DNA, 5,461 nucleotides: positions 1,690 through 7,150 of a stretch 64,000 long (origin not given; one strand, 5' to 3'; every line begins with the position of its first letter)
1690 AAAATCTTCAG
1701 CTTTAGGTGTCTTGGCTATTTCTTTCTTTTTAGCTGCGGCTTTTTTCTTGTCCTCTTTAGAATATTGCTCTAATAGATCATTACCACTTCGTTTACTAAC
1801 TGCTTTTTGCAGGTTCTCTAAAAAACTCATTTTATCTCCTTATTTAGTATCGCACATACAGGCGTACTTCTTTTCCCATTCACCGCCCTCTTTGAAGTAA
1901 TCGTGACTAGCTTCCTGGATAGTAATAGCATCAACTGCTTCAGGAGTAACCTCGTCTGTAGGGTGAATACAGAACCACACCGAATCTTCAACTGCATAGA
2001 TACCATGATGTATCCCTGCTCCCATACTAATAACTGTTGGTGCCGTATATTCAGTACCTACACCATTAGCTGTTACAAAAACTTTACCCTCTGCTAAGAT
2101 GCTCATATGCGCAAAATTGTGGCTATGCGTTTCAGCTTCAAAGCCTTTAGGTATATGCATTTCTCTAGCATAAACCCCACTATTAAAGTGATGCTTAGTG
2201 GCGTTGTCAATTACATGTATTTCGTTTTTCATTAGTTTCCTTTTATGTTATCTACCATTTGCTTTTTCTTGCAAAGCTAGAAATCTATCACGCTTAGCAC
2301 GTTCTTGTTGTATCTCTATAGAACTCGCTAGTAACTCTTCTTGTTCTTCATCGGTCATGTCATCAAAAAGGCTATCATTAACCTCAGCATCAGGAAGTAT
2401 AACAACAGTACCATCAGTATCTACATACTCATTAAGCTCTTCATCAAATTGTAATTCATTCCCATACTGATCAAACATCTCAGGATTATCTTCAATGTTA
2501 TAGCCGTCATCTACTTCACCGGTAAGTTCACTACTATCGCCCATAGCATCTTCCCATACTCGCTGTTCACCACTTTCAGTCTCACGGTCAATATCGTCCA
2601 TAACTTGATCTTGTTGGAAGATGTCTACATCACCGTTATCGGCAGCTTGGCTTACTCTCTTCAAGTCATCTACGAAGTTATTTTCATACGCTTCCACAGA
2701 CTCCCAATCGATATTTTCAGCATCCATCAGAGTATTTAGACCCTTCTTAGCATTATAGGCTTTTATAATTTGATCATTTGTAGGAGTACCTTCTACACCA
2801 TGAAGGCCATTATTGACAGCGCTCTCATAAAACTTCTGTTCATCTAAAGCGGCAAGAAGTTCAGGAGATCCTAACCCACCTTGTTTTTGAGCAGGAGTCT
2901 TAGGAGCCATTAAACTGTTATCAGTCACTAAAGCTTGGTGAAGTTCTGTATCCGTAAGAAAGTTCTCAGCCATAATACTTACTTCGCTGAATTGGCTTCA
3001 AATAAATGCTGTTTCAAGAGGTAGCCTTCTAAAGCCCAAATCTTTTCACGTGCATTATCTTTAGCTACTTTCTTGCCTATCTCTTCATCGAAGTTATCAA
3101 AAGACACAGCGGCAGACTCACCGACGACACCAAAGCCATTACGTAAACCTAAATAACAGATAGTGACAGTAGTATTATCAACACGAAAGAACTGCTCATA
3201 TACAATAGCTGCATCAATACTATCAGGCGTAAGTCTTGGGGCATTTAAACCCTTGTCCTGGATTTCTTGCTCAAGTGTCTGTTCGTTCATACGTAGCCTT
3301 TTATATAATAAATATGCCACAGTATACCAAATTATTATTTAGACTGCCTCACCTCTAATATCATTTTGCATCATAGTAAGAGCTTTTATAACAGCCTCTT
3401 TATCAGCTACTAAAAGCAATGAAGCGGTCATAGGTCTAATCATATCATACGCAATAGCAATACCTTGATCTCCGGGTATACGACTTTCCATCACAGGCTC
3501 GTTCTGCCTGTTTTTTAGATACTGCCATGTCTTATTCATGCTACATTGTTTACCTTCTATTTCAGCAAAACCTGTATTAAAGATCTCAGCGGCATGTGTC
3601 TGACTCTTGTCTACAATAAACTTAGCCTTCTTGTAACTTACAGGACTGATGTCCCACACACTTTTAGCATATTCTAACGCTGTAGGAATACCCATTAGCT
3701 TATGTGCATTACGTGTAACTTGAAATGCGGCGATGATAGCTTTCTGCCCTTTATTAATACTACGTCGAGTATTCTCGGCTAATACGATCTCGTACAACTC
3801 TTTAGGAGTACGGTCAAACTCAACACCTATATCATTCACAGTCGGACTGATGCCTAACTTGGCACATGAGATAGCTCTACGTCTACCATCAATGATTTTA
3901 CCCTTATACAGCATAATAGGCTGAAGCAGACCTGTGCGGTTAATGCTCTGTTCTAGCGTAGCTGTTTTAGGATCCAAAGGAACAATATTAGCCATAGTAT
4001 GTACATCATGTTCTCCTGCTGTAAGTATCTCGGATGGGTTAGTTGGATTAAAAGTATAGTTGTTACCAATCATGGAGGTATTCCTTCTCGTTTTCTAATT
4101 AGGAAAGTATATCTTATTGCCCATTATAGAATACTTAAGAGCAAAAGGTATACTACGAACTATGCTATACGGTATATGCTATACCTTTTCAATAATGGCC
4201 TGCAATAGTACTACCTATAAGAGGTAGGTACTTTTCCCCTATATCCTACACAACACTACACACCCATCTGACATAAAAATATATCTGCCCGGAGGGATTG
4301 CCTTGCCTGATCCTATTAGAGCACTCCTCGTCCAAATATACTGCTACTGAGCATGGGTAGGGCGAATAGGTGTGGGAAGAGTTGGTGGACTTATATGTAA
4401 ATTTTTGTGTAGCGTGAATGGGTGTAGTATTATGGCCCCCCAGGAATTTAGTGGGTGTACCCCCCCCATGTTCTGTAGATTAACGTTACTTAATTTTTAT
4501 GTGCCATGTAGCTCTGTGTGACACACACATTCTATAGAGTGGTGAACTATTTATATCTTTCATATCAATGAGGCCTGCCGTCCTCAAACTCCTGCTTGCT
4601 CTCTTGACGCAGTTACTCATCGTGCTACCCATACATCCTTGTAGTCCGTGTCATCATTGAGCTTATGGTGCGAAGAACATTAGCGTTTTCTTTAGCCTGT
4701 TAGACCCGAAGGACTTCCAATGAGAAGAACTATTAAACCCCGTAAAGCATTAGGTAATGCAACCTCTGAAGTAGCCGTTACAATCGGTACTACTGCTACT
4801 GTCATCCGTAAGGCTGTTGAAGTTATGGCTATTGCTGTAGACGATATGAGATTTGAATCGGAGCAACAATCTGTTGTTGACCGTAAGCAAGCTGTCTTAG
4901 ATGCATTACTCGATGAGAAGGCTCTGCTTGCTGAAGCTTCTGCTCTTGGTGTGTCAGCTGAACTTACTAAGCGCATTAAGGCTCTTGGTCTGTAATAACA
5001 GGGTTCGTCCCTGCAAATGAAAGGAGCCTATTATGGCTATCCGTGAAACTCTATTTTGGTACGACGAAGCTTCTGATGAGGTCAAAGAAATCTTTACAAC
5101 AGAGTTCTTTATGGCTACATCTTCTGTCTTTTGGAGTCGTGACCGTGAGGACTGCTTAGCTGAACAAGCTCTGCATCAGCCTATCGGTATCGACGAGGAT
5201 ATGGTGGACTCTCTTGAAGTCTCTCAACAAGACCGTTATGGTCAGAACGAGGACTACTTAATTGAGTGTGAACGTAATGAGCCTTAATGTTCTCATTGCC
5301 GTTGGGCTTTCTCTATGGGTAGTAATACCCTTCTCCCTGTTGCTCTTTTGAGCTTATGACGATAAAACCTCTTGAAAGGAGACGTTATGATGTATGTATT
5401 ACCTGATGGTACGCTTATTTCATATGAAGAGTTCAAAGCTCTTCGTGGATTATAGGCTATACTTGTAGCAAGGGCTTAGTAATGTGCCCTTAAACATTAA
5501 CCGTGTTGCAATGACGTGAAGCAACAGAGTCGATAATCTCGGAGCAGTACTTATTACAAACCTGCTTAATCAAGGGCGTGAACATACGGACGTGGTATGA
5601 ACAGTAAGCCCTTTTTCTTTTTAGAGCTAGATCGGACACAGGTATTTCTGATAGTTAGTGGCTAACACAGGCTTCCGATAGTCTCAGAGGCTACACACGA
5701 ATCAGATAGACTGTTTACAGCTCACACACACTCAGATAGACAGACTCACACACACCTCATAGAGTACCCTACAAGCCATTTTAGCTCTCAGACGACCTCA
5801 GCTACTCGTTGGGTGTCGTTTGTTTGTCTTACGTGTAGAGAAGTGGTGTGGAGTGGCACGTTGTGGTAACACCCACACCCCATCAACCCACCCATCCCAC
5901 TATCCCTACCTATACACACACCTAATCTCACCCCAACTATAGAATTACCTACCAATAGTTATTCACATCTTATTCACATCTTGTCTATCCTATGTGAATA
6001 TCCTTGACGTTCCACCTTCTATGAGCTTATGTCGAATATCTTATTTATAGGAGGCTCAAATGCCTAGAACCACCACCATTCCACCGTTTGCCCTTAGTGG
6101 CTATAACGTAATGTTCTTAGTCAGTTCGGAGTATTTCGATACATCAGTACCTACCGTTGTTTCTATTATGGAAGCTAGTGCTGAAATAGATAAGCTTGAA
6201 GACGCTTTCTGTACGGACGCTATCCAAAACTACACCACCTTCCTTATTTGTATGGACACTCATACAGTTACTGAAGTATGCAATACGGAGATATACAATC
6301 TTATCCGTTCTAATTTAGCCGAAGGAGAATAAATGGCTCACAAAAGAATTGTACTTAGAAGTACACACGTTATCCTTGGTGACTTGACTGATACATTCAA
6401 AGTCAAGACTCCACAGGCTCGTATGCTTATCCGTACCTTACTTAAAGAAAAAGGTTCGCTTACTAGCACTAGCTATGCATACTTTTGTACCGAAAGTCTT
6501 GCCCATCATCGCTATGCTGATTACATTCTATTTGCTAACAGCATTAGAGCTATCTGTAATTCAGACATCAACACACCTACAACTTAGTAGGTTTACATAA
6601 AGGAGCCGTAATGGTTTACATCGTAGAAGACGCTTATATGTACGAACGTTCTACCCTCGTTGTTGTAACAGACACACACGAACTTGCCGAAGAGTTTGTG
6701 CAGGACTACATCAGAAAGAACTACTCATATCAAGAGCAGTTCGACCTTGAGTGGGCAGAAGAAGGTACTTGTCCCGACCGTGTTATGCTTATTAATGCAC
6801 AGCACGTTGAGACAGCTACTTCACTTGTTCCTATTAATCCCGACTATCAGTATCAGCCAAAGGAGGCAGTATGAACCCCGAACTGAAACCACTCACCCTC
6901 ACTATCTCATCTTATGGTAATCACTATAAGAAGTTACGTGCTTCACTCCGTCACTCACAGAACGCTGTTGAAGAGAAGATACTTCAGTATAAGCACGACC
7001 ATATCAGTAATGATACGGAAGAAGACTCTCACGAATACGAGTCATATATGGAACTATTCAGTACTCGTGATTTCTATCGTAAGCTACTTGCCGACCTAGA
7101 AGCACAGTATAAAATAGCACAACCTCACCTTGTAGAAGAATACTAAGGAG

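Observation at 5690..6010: CA-/C-rich tract with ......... repeats and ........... iterons next to an early promoter-like motif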

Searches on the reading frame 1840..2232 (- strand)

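Call 48: search_protein_families(library=phrogs, proteins=[window:1840-2232:-], max_evalue=0.01)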
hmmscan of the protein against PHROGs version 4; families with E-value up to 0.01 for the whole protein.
window:1840-2232:- (130 aa): 3 families
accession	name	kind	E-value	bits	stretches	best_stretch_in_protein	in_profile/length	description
phrog_24280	-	tail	1.1e-20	74.9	1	5-113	42-149/169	tail fiber adhesin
phrog_12032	-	tail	3e-19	70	1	6-103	35-132/160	short tail fiber protein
phrog_34170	-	unknown function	6.2e-14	53.1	1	11-108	36-135/296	-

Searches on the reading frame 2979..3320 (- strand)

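Call 48: search_protein_families(library=phrogs, proteins=[window:2979-3320:-], max_evalue=0.01)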
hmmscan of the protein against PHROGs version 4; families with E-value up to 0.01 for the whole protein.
window:2979-3320:- (113 aa): 7 families
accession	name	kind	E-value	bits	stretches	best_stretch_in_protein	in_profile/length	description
phrog_322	-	unknown function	6.6e-45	155.4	1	9-112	4-109/239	-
phrog_3934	-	unknown function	8.8e-31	108.4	1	10-110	4-104/336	-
phrog_16684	-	unknown function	6.3e-22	78.4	1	46-107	15-76/78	-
phrog_37939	-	unknown function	7.1e-14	52.9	1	13-104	5-103/308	-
phrog_9467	-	unknown function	2e-12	48.1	1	31-104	77-149/155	-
phrog_4435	-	unknown function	5.1e-11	43.8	1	29-100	8-83/252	-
phrog_419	-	unknown function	0.0058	17.1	1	50-106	216-273/300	-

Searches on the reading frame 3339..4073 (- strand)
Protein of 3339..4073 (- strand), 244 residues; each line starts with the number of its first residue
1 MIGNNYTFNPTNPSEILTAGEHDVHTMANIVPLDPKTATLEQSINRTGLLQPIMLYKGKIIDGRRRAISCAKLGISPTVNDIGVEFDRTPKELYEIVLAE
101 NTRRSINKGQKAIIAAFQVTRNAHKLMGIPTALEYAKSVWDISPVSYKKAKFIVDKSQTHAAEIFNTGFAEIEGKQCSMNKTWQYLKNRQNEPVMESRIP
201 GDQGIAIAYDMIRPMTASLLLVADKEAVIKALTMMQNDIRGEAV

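Call 8: search_protein_families(library=phrogs, proteins=[window:3339-4073:-])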
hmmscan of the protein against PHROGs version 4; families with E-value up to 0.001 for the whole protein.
window:3339-4073:- (244 aa): 2 families
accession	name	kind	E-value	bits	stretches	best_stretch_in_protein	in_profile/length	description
phrog_21315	-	unknown function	2.8e-08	34.2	1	33-120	27-114/415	-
phrog_26392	-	unknown function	1.3e-07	32.4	1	40-191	11-160/231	-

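Call 80: find_encoding_contigs(protein=window:3339-4073:-, flank=3000, max_places=10)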
Protein window:3339-4073:- (244 aa): 14 contigs read that carry it; 3 places shown.
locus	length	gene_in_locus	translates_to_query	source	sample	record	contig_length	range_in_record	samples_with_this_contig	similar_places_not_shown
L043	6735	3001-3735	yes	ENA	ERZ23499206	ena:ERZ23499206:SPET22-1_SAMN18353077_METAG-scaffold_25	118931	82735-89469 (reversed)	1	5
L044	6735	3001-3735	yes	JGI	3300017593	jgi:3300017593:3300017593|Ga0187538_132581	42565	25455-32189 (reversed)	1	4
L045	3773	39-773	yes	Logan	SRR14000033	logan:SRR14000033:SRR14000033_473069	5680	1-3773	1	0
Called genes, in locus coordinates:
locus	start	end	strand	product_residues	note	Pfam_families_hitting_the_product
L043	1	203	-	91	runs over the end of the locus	-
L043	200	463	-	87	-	-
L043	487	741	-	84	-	-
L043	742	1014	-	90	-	-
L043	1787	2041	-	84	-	-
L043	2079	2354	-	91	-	-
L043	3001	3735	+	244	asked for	-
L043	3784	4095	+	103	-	PF13876:Phage_gp49_66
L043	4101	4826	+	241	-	-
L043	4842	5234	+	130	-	-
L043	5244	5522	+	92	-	-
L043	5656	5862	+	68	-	-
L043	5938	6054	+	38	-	-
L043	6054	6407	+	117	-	PF10544:T5orf172 (weak)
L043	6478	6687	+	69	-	-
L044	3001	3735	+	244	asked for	-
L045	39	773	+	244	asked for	-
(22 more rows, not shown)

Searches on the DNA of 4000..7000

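Call 11: search_rna_families(source=window, start=4000, end=7000, threshold=evalue, max_evalue=1)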
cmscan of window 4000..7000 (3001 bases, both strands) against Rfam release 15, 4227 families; matches with E-value up to 1: 0.
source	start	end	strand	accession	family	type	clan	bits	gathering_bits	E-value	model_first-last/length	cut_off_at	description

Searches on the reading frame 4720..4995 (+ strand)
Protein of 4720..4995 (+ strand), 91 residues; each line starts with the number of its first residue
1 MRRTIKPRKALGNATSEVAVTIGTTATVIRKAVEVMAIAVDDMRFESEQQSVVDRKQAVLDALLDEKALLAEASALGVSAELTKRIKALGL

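Call 28: find_related_loci(query=A4, collection=viral_contigs, flank=6000)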
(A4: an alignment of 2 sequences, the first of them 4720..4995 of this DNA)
Query A4 (91 aa) in viral_contigs; peptide patterns used: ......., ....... (x = any residue, [..] = any of these).
80 stretches matched a pattern; 1 encode a relative of the query (tblastn E <= 1e-3); 1 distinct loci.
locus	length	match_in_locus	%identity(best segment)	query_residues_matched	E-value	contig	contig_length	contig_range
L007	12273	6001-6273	77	1-91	9e-44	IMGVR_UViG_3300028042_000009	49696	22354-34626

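Call 29: find_related_loci(query=A4, collection=metagenome_contigs, flank=6000)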
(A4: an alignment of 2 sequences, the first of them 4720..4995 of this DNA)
Query A4 (91 aa) in metagenome_contigs; peptide patterns used: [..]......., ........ (x = any residue, [..] = any of these).
133 stretches matched a pattern; 1 encode a relative of the query (tblastn E <= 1e-3); 1 distinct loci.
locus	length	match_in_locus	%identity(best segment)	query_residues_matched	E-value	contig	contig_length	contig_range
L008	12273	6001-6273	77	1-91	9e-44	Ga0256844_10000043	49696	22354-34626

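Call 30: find_homologous_proteins(query=A4)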
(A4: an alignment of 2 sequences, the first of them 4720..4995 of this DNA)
Query A4 (2 sequences) (91 aa, profile of the alignment): 4 proteins with E <= 0.001 among 267 candidates.
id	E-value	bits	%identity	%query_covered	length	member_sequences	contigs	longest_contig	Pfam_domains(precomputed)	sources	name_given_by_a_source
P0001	2.0e-51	190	77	100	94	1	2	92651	-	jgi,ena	-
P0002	1.4e-49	184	100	100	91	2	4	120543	-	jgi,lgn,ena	-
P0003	3.6e-47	176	95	100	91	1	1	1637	-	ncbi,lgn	-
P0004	2.3e-45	171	76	100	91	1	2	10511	-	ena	-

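Call 31: find_encoding_contigs(protein=P0004, flank=10000, max_places=6)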
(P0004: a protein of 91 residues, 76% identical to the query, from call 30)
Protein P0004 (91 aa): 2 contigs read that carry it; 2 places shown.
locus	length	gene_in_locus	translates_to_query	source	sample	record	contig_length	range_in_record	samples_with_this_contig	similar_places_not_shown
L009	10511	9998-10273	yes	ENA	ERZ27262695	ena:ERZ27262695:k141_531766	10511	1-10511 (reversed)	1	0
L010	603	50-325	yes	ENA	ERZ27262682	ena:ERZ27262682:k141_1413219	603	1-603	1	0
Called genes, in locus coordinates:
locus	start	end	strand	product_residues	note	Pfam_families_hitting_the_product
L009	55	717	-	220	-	-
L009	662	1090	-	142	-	-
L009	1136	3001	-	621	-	-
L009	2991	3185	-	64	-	-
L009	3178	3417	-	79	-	-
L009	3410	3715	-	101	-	-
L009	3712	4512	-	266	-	-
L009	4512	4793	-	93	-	-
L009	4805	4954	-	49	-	-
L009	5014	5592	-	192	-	-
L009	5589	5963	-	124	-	PF10544:T5orf172 (weak)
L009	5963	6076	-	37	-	-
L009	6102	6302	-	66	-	-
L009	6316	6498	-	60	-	-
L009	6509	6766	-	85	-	-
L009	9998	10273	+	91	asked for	-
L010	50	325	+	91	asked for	-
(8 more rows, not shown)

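Call 32: find_encoding_contigs(protein=P0002, flank=10000, max_places=10)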
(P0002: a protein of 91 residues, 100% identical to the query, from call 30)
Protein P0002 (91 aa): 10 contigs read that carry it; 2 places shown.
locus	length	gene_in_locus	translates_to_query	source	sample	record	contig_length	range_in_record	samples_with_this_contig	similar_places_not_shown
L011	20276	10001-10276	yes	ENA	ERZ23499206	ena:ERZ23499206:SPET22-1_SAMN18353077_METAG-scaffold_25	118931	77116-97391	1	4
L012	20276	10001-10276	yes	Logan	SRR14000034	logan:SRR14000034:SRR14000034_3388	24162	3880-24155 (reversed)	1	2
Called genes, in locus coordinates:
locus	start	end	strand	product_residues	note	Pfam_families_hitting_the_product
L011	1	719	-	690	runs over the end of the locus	PF22337:Phage_fiber_rpt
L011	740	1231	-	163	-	-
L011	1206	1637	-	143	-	-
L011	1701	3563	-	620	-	-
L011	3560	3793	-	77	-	-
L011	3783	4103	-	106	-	-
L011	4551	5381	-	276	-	-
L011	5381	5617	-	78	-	-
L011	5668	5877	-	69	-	-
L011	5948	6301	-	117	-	PF10544:T5orf172 (weak)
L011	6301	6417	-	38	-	-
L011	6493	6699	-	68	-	-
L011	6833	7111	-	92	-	-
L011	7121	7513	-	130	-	-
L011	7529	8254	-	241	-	-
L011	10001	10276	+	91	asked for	-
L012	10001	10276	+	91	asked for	-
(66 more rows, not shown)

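Call 33: find_encoding_contigs(protein=P0003, flank=10000, max_places=6)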
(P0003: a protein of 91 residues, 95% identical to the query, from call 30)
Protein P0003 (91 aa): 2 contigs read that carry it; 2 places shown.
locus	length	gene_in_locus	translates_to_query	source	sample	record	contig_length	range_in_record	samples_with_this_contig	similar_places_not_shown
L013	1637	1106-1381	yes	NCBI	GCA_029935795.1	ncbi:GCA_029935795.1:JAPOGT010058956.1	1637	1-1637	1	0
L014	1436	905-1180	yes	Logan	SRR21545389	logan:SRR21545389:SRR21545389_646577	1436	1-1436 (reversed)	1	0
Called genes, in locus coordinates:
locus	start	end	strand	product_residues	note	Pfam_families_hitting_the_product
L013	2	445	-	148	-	?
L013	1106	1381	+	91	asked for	-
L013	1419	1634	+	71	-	-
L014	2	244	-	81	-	?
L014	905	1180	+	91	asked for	-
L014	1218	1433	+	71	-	-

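Call 34: find_encoding_contigs(protein=P0001, flank=10000, max_places=6)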
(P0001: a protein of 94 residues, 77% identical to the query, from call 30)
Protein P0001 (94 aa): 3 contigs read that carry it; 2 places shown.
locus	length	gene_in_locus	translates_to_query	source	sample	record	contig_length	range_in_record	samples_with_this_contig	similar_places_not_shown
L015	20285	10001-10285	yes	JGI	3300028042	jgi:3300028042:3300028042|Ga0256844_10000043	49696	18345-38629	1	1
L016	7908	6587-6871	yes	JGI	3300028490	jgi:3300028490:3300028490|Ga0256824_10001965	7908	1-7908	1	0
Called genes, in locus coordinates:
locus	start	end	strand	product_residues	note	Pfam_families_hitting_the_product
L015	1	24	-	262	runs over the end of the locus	-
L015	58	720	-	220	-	-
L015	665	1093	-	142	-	-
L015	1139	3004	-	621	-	-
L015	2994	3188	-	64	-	-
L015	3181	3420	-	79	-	-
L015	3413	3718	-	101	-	-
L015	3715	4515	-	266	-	-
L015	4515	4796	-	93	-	-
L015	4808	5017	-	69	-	-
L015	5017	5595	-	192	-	-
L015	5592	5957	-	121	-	PF10544:T5orf172 (weak)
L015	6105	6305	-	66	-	-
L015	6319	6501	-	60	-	-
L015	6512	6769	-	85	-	-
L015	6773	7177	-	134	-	-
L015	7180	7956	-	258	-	-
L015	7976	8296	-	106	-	PF13876:Phage_gp49_66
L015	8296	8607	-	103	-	PF26760:Lockin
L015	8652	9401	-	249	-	-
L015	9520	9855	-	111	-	-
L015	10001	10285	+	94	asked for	-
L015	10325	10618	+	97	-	-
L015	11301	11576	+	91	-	-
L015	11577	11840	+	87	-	-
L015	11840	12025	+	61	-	-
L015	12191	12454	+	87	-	-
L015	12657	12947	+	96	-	-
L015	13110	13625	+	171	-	-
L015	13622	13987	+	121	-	-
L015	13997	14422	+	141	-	-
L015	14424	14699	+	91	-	-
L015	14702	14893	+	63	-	-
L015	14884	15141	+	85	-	-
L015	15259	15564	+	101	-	-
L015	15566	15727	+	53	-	-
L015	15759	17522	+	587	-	PF00940:RNA_pol (faint)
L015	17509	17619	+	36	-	-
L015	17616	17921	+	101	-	-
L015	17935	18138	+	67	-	-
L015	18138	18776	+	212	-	-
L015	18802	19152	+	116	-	-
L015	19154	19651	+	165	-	-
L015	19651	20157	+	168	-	PF01844:HNH (faint)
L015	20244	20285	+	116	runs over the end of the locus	-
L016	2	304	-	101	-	?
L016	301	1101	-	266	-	-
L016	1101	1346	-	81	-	-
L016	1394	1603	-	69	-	-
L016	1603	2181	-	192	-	-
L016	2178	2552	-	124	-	PF10544:T5orf172 (weak)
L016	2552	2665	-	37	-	-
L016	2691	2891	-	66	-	-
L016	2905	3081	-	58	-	-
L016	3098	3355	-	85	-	-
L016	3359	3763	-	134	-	-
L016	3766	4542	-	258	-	-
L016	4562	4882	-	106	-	PF13876:Phage_gp49_66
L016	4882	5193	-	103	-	PF26760:Lockin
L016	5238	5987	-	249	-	-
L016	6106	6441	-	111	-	-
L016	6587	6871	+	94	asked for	-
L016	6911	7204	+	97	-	-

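Call 48: search_protein_families(library=phrogs, proteins=[window:4720-4995:+], max_evalue=0.01)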
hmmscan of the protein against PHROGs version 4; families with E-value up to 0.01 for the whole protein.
window:4720-4995:+ (91 aa): 1 family
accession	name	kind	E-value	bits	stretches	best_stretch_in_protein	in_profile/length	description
phrog_5020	-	unknown function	0.0014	20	1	13-59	15-61/106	-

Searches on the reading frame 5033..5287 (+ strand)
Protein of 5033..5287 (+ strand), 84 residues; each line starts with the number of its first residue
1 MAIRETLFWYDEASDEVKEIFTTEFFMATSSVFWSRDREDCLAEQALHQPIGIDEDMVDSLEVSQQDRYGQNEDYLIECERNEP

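Call 48: search_protein_families(library=phrogs, proteins=[window:5033-5287:+], max_evalue=0.01)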
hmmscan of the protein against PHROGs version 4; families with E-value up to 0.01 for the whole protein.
window:5033-5287:+ (84 aa): 0 families

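Call 62: find_encoding_contigs(protein=window:5033-5287:+, flank=10000, max_places=10)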
Protein window:5033-5287:+ (84 aa): 13 contigs read that carry it; 5 places shown.
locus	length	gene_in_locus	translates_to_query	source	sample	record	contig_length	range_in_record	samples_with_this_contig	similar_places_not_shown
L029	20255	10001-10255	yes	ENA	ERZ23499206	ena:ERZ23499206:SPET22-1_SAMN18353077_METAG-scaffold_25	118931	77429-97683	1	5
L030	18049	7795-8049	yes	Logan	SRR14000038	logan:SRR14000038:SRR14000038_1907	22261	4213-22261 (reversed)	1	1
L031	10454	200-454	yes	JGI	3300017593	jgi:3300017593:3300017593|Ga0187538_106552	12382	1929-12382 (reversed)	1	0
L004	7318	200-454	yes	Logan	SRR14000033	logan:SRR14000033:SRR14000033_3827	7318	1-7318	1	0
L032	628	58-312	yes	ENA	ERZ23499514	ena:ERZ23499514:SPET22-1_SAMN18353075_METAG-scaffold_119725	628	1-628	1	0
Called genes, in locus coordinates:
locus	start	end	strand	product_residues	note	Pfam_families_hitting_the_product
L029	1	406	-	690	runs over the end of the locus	PF22337:Phage_fiber_rpt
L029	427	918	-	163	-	-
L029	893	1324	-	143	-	-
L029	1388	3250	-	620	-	-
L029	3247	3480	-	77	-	-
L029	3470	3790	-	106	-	-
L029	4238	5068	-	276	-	-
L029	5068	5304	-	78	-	-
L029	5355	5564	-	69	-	-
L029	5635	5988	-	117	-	PF10544:T5orf172 (weak)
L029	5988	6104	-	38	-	-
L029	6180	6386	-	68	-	-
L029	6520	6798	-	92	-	-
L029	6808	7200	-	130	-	-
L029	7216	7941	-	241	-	-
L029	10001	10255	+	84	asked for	-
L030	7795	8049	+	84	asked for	-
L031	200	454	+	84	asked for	-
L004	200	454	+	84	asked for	-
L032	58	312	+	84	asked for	-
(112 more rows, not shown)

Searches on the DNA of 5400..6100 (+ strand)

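Call 3: search_dna_similar(query=window:5400-6100:+, collection=phages, mode=distant, max_rows=30)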
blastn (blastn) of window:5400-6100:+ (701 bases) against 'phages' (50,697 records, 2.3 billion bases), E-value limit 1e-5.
No match.

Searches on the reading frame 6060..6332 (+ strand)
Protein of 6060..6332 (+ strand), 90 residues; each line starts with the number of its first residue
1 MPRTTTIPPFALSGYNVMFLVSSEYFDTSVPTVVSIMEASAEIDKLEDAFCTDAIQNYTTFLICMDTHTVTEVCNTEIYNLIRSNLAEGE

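Call 13: find_related_loci(query=window:6060-6332:+, collection=viral_contigs, flank=10000)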
Query window:6060-6332:+ (90 aa) in viral_contigs; peptide patterns used: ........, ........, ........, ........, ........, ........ (x = any residue, [..] = any of these).
18 stretches matched a pattern, but none encodes a relative of the query by tblastn (E <= 1e-3).

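Call 14: find_encoding_contigs(protein=window:6060-6332:+, flank=10000, max_places=10)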
Protein window:6060-6332:+ (90 aa): 8 contigs read that carry it; 4 places shown.
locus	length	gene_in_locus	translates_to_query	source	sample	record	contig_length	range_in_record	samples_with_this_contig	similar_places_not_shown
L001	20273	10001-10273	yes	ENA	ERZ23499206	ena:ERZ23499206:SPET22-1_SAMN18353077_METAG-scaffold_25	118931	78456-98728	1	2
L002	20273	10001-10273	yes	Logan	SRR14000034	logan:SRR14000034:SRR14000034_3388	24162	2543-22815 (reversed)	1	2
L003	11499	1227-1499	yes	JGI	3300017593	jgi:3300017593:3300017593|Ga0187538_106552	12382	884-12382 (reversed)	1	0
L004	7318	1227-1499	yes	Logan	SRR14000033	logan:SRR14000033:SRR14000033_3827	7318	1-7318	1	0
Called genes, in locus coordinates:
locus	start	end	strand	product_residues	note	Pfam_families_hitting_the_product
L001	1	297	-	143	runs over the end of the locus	-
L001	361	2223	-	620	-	-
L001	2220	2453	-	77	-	-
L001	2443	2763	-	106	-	-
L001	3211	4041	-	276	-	-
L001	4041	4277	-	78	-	-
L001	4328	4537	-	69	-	-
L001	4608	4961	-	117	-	PF10544:T5orf172 (weak)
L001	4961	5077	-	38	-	-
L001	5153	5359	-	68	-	-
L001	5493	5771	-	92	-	-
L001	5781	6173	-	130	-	-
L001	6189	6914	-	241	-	-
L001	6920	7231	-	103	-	PF13876:Phage_gp49_66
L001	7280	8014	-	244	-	-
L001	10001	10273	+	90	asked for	-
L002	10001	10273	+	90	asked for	-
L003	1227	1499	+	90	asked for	-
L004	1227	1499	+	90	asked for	-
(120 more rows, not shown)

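Call 48: search_protein_families(library=phrogs, proteins=[window:6060-6332:+], max_evalue=0.01)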
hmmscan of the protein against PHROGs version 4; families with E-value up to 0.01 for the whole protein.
window:6060-6332:+ (90 aa): 0 families
